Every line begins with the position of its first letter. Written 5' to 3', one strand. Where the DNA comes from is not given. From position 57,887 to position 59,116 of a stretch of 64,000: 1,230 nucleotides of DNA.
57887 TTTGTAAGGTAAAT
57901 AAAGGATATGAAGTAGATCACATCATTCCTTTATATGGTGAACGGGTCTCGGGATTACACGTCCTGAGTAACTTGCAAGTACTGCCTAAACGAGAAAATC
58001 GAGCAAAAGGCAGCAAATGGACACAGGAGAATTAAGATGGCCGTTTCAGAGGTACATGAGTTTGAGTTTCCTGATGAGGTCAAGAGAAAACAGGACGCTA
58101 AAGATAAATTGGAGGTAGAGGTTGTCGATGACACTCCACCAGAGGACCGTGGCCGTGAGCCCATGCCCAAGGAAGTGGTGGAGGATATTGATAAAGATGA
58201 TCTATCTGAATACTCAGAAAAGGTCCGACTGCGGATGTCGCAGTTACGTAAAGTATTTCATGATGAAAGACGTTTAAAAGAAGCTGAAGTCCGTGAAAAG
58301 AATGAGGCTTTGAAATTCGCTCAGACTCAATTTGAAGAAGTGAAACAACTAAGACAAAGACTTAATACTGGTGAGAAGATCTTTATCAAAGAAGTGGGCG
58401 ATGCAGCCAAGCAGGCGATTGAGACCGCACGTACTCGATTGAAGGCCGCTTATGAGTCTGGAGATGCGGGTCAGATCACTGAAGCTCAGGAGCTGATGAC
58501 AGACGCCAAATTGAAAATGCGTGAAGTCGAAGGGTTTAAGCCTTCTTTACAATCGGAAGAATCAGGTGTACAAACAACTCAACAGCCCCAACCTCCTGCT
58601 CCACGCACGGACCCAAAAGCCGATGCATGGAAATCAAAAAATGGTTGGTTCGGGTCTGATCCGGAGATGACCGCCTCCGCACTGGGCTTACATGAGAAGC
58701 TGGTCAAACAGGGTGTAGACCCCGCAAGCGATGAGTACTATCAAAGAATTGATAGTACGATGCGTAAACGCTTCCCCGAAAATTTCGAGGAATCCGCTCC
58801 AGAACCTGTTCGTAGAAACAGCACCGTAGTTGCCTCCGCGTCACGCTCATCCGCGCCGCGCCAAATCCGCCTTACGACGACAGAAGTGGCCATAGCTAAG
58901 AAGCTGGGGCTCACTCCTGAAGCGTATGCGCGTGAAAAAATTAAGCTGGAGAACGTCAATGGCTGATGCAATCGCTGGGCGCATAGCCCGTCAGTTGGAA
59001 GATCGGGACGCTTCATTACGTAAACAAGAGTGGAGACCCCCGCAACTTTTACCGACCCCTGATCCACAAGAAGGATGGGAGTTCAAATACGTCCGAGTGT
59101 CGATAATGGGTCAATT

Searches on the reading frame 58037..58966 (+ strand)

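Call 40: search_protein_families(library=phrogs, proteins=[window:58037-58966:+], max_evalue=0.001)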
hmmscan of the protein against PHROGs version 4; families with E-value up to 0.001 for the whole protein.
window:58037-58966:+ (309 aa): 1 family
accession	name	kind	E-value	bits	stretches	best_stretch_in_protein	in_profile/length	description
phrog_28737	-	unknown function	2.7e-44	153.1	1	14-300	36-334/341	-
